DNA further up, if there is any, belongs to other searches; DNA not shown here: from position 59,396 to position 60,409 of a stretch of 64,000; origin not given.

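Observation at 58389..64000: T2SS/T4P-like machinery co-transcribed with its own ECF sigma/anti-sigma pair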

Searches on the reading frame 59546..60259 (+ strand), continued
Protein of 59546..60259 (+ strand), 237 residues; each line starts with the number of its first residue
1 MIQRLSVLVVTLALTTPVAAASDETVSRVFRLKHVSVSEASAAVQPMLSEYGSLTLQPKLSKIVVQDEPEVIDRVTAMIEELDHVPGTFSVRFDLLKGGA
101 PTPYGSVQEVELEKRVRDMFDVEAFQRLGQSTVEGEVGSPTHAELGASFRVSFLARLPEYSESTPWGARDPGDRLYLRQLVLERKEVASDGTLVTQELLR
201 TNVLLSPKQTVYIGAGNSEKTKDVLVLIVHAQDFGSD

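Call 55: search_protein_representatives(alignment_id=A1)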
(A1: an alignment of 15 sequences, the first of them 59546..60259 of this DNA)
Query: 15 sequences, 237 profile positions. Proteins with E-value up to 0.001 (for the whole library): 977; up to 1e-10: 258; up to 1e-30: 48. The best 150 are listed.
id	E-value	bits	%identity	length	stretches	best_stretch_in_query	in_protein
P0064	3.6e-113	393.2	-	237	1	1-237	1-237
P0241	1.2e-112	391.5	-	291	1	7-234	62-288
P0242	9.3e-84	296.9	-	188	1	54-237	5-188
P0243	2.6e-72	259.5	-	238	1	1-236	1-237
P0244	5.1e-71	255.2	-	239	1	1-235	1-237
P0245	2.4e-70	253.0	-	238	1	3-236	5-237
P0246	1.2e-65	237.7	-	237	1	3-236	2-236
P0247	4.7e-65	235.7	-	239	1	6-232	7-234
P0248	5.3e-65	235.5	-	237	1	8-231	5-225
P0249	1.6e-61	224.1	-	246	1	6-234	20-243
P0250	2.7e-61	223.4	-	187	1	47-233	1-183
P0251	1.6e-60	220.8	-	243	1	2-231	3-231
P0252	3.6e-60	219.7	-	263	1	7-236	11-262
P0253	5.6e-60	219.1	-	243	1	2-231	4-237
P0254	1.7e-57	210.9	-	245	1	7-235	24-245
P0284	3.7e-32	128.0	-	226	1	3-233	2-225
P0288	6.6e-30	120.7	-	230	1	2-232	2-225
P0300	2.1e-23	99.4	-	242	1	23-235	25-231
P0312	1.2e-20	90.4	-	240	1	8-232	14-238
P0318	1.8e-20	89.8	-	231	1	7-233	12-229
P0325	1.5e-19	86.8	-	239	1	8-231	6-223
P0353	1.2e-16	77.3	-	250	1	16-231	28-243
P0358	4.6e-16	75.4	-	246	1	17-236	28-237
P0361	7.4e-16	74.7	-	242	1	3-232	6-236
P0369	3.6e-15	72.4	-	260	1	26-235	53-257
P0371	5.7e-15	71.8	-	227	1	8-229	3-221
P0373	6.0e-15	71.7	-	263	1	18-233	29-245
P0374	6.9e-15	71.5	-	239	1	12-232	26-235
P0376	8.5e-15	71.2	-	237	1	19-231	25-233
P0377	9.6e-15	71.0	-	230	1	6-227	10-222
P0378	1.2e-14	70.7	-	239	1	11-229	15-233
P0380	1.5e-14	70.4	-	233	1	26-232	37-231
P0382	1.8e-14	70.2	-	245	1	28-231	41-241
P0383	2.0e-14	69.9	-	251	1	18-231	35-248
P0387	4.4e-14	68.9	-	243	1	10-230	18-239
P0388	5.0e-14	68.7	-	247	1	18-229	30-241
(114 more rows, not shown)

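Call 59: find_homologous_proteins(query=P0288, max_evalue=0.001)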
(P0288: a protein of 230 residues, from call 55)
Query P0288 (230 aa): 46 proteins with E <= 0.001 among 8000 candidates.
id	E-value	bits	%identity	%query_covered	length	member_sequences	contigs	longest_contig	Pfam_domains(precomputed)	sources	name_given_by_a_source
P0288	1.4e-134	464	100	100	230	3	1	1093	PF03958.23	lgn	-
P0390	2.2e-133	460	99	100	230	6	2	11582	PF03958.23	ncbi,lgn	-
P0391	8.9e-124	429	93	99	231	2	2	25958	PF03958.23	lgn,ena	-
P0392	9.1e-124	429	92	99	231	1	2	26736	PF03958.23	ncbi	-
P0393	2.5e-121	421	89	100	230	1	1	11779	PF03958.23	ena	-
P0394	2.3e-119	415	90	100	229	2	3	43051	PF03958.23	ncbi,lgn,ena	-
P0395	1.1e-118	412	88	99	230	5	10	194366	PF03958.23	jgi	-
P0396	7.7e-118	410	87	100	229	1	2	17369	PF03958.23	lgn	-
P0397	2.3e-112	392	87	96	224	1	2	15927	PF03958.23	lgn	-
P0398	2.0e-108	379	85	95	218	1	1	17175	PF03958.23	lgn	-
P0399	3.6e-95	336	76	94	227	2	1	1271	PF03958.23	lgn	-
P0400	2.0e-79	284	68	89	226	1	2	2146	PF03958.23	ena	-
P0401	4.2e-79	283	67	89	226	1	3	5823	PF03958.23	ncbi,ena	-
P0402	5.4e-79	283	67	89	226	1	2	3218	PF03958.23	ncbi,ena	-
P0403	5.5e-79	283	67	89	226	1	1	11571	PF03958.23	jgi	jgi:Bacterial type II/III secretion system short domain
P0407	4.2e-77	277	65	89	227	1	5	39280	PF03958.23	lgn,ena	-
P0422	3.8e-67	244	60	90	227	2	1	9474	PF03958.23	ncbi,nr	ncbi:MAG: hypothetical protein N2447_08180 [Thermoanaerobaculum sp.]|nr:hypothetical protein [Thermo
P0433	3.7e-37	146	40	100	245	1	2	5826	PF03958.23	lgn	-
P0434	3.4e-35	140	43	89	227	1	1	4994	PF03958.23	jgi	jgi:hypothetical protein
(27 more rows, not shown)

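Call 60: find_encoding_contigs(protein=P0395, flank=10000, max_places=1)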
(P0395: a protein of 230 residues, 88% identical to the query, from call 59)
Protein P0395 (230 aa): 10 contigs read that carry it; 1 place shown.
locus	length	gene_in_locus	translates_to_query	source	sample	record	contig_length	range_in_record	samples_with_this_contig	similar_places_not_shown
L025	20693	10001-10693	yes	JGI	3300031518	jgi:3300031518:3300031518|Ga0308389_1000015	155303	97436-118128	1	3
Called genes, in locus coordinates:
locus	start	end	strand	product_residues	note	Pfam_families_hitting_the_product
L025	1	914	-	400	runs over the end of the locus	PF28597:T2SSF_N, PF00482:T2SSF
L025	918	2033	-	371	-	PF00437:T2SSE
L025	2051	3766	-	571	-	PF05157:MshEN, PF00437:T2SSE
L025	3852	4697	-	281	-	PF01075:Glyco_transf_9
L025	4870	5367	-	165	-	PF01467:CTP_transf_like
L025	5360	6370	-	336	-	PF00294:PfkB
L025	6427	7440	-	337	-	PF02606:LpxK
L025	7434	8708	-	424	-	PF04413:Glycos_transf_N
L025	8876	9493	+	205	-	PF07638:Sigma70_ECF, PF04542:Sigma70_r2, PF08281:Sigma70_r4_2, PF04545:Sigma70_r4, PF22233:PhyR_sigma-like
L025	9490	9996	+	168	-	PF13490:zf-HC2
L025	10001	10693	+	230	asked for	PF03958:Secretin_N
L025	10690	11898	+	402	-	PF00482:T2SSF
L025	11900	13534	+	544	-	PF05157:MshEN, PF00437:T2SSE, PF25199:nSTAND_NTPase5 (faint)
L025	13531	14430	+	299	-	-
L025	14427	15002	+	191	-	-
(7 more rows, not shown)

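Call 61: find_encoding_contigs(protein=P0407, flank=10000, max_places=1)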
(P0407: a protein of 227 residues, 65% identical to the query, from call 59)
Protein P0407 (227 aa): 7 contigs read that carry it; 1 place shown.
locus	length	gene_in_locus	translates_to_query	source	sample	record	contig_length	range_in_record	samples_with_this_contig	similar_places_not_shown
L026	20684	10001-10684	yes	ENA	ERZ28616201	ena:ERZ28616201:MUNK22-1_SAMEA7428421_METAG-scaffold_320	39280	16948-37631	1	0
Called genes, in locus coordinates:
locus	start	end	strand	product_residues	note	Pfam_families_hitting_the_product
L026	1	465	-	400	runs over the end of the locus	PF28597:T2SSF_N, PF00482:T2SSF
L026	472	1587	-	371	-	PF00437:T2SSE, PF13604:AAA_30 (faint), PF13191:AAA_16 (faint), PF13401:AAA_22 (faint)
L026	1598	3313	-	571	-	PF05157:MshEN, PF00437:T2SSE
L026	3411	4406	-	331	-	PF01075:Glyco_transf_9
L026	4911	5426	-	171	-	PF01467:CTP_transf_like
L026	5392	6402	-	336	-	PF00294:PfkB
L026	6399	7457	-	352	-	PF02606:LpxK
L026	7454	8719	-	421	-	PF04413:Glycos_transf_N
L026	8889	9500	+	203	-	PF07638:Sigma70_ECF, PF04542:Sigma70_r2, PF13384:HTH_23 (faint), PF08281:Sigma70_r4_2, PF04545:Sigma70_r4, PF22233:PhyR_sigma-like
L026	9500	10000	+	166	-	PF13490:zf-HC2 (weak)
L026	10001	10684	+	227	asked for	PF03958:Secretin_N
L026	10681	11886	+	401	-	PF00482:T2SSF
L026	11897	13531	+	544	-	PF05157:MshEN, PF00437:T2SSE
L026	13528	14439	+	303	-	-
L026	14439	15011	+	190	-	-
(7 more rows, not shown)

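Call 62: find_encoding_contigs(protein=P0422, flank=10000, max_places=1)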
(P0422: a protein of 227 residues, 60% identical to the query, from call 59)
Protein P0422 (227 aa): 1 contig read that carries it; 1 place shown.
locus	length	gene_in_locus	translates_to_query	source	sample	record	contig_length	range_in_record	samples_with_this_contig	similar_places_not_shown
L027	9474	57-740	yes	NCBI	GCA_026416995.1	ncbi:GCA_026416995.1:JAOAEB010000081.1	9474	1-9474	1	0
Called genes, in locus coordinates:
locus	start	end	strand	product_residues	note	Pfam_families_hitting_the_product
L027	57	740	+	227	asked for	PF03958:Secretin_N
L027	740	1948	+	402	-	-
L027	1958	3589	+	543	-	PF05157:MshEN, PF00437:T2SSE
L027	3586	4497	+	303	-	-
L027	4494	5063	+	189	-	PF05137:PilN (faint)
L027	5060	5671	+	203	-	PF04350:PilO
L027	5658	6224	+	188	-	-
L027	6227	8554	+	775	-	PF07719:TPR_2 (faint), PF03958:Secretin_N, PF00263:Secretin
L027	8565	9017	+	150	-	PF07963:N_methyl (weak)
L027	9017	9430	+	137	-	PF07963:N_methyl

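Call 63: find_encoding_contigs(protein=P0433, flank=10000, max_places=2)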
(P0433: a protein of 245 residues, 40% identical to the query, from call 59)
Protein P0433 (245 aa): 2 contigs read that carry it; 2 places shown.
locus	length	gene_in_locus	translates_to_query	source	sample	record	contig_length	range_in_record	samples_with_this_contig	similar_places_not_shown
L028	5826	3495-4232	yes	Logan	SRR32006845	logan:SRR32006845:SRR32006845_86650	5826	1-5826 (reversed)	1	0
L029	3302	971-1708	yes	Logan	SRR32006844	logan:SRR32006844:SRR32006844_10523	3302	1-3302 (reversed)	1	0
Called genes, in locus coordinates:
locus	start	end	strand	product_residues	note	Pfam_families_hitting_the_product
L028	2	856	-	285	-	?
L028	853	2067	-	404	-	PF04413:Glycos_transf_N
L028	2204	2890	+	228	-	PF04542:Sigma70_r2, PF08281:Sigma70_r4_2, PF04545:Sigma70_r4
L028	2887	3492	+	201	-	-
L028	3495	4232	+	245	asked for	PF03958:Secretin_N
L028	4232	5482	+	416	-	PF00482:T2SSF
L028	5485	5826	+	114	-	?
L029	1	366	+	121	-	?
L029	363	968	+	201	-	-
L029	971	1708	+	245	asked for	PF03958:Secretin_N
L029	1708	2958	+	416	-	PF00482:T2SSF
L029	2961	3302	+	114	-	?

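Call 64: find_encoding_contigs(protein=P0434, flank=10000, max_places=2)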
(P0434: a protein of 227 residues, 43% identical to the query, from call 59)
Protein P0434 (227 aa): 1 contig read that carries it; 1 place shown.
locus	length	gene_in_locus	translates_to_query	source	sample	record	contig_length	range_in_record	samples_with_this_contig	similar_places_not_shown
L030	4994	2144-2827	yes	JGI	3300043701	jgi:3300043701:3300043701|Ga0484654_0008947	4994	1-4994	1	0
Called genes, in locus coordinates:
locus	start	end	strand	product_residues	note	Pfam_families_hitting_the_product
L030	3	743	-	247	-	?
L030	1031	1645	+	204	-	PF07638:Sigma70_ECF (weak), PF04542:Sigma70_r2, PF08281:Sigma70_r4_2, PF04545:Sigma70_r4 (weak)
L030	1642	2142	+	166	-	PF13490:zf-HC2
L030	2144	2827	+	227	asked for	PF03958:Secretin_N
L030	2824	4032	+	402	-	PF00482:T2SSF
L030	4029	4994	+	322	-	?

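Call 67: find_related_loci(query=P0361, collection=metagenome_contigs, flank=8000)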
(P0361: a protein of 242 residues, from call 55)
Query P0361 (242 aa) in metagenome_contigs; peptide patterns used: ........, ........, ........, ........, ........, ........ (x = any residue, [..] = any of these).
382 stretches matched a pattern, but none encodes a relative of the query by tblastn (E <= 1e-3).

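Call 68: list_cluster_members(proteins=[P0284, P0300, P0312, P0318, P0325, P0361, P0371, P0376, P0378, P0387])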
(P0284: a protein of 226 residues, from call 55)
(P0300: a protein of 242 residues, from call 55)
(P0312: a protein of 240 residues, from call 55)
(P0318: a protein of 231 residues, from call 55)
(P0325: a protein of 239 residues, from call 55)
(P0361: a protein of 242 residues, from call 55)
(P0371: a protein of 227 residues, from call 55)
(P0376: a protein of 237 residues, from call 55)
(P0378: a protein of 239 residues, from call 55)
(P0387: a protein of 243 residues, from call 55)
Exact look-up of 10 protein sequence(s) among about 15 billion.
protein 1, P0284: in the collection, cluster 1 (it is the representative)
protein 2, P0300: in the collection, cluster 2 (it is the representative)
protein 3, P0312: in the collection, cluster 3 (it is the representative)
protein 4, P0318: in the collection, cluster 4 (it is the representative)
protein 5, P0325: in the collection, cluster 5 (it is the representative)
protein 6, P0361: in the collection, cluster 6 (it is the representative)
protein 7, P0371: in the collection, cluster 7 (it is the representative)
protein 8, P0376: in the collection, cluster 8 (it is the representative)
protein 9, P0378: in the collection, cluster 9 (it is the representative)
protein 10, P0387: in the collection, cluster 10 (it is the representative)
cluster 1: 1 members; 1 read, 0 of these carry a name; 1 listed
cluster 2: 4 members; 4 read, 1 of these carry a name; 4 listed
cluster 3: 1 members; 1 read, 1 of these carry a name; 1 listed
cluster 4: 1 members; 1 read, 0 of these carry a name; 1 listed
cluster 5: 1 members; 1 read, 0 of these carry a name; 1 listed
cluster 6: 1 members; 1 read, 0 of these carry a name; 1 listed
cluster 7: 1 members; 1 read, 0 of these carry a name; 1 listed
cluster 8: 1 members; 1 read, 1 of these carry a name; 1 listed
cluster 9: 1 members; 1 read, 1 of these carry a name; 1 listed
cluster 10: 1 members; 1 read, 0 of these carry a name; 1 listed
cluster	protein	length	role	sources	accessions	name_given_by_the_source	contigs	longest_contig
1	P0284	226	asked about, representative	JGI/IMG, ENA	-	-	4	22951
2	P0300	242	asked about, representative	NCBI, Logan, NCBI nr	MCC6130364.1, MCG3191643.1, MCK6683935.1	MAG: hypothetical protein IT186_10585 [Acidobacteria bacterium] | hypothetical protein [Acidobacteriota bacterium]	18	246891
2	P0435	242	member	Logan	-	-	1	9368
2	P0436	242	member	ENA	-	-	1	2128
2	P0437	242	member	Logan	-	-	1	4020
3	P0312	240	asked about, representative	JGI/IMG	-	hypothetical protein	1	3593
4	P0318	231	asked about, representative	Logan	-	-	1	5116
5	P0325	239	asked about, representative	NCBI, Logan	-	-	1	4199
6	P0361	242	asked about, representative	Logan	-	-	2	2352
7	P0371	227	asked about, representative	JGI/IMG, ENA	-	-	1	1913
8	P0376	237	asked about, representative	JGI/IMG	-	hypothetical protein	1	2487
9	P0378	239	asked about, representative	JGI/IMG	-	hypothetical protein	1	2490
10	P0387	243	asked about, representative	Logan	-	-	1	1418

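Call 69: find_encoding_contigs(protein=P0300, flank=10000, max_places=1)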
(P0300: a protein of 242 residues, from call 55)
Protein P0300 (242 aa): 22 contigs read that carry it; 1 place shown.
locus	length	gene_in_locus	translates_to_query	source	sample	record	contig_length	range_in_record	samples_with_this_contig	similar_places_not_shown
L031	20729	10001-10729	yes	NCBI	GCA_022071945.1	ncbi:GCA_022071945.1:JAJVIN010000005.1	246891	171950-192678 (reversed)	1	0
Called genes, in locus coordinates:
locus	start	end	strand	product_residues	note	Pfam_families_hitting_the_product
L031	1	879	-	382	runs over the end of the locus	PF00437:T2SSE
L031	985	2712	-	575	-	PF05157:MshEN, PF00437:T2SSE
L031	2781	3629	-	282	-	PF11306:DUF3108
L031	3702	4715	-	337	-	PF01075:Glyco_transf_9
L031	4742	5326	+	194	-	PF01844:HNH, PF14279:HNH_5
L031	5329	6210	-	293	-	PF03279:Lip_A_acyltrans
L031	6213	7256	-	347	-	PF02606:LpxK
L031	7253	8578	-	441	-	PF04413:Glycos_transf_N, PF00534:Glycos_transf_1 (weak)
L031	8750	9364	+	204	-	PF04542:Sigma70_r2, PF08281:Sigma70_r4_2, PF04545:Sigma70_r4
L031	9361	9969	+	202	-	-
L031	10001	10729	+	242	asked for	PF03958:Secretin_N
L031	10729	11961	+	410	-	PF00482:T2SSF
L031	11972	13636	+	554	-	PF05157:MshEN, PF00437:T2SSE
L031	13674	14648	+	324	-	-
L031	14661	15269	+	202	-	-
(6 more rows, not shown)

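Call 70: find_related_loci(query=P0284, collection=metagenome_contigs, flank=10000)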
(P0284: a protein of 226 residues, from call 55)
Query P0284 (226 aa) in metagenome_contigs; peptide patterns used: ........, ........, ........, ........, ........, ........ (x = any residue, [..] = any of these).
331 stretches matched a pattern; 2 encode a relative of the query (tblastn E <= 1e-3); 2 distinct loci.
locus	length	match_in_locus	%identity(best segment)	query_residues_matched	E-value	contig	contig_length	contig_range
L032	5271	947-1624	100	1-226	2e-151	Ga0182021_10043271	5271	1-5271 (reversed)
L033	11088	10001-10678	96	1-226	4e-144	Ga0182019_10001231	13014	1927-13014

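Call 72: list_cluster_members(proteins=[P0388, P0383, P0382, P0380, P0377, P0374, P0373, P0369, P0358, P0353])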
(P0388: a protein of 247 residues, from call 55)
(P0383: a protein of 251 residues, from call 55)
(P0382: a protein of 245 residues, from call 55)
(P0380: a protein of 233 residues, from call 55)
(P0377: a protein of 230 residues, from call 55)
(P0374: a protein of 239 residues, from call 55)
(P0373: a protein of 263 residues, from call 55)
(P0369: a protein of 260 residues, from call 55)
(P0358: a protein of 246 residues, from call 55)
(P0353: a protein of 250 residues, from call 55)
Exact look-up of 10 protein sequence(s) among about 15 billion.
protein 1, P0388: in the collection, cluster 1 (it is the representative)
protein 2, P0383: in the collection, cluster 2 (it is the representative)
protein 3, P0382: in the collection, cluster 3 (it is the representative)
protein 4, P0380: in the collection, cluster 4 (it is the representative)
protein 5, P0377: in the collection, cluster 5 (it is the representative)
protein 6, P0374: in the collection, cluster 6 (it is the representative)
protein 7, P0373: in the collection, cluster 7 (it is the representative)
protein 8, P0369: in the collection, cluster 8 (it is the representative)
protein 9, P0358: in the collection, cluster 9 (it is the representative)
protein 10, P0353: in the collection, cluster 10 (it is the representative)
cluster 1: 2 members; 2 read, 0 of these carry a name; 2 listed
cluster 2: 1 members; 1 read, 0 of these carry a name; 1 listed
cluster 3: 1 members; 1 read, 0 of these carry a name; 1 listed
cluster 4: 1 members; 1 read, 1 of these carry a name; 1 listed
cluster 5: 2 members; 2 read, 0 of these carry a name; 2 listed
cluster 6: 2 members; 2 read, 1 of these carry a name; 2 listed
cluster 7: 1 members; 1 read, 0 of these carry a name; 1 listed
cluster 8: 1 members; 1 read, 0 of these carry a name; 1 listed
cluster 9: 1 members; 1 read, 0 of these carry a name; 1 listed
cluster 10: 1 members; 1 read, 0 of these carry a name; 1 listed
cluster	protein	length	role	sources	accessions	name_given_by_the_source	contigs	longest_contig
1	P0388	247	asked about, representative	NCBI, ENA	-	-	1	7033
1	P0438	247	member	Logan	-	-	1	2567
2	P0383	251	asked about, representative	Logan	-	-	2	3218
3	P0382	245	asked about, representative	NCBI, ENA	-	-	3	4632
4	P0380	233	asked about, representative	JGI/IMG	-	hypothetical protein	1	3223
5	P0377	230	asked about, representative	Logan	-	-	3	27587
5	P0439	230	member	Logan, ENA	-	-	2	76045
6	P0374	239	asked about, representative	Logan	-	-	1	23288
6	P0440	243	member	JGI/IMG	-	hypothetical protein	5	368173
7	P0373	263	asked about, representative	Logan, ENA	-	-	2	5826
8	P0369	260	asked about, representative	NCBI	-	-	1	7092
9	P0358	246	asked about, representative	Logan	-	-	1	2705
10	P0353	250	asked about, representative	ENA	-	-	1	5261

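Call 73: find_encoding_contigs(protein=P0440, flank=10000, max_places=1)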
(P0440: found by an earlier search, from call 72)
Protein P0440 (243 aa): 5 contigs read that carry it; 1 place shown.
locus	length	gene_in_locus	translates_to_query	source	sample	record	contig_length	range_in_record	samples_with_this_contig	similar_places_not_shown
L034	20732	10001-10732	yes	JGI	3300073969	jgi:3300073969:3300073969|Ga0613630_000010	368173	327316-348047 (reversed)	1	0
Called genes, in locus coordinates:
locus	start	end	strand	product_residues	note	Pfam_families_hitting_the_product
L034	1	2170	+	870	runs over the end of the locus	PF02739:5_3_exonuc_N, PF01367:5_3_exonuc, PF00476:DNA_pol_A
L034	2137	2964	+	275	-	-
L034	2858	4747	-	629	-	PF00009:GTP_EFTU, PF01926:MMR_HSR1 (weak), PF25461:Beta-barrel_SelB, PF09107:WHD_3rd_SelB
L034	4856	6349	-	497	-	PF03109:ABC1 (faint), PF00069:Pkinase, PF07714:PK_Tyr_Ser-Thr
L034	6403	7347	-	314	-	PF01545:Cation_efflux, PF16916:ZT_dimer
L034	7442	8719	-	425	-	PF02844:GARS_N, PF01071:GARS_A, PF02655:ATP-grasp_3 (weak), PF02786:CPSase_L_D2, PF08442:ATP-grasp_2 (weak), PF13549:ATP-grasp_5 (weak), PF02222:ATP-grasp, PF02843:GARS_C, +1 more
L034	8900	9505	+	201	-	PF04542:Sigma70_r2, PF08281:Sigma70_r4_2, PF04545:Sigma70_r4 (weak)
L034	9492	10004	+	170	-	-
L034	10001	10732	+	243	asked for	PF03958:Secretin_N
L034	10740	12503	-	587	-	PF14716:HHH_8, PF14520:HHH_5, PF14791:DNA_pol_B_thumb, PF02811:PHP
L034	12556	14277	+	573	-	PF07719:TPR_2 (faint), PF13428:TPR_14 (faint), PF13432:TPR_16 (weak), PF14559:TPR_19 (faint), PF13176:TPR_7 (faint)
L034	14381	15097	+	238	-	PF00215:OMPdecase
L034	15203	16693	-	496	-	-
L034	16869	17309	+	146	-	PF00027:cNMP_binding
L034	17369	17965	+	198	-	PF01844:HNH, PF14279:HNH_5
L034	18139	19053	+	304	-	PF02899:Phage_int_SAM_1, PF13102:Phage_int_SAM_5 (weak), PF13495:Phage_int_SAM_4, PF00589:Phage_integrase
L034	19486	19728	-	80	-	PF02604:PhdYeFM_antitox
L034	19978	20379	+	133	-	-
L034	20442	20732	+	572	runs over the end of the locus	PF00072:Response_reg, PF00990:GGDEF, PF00563:EAL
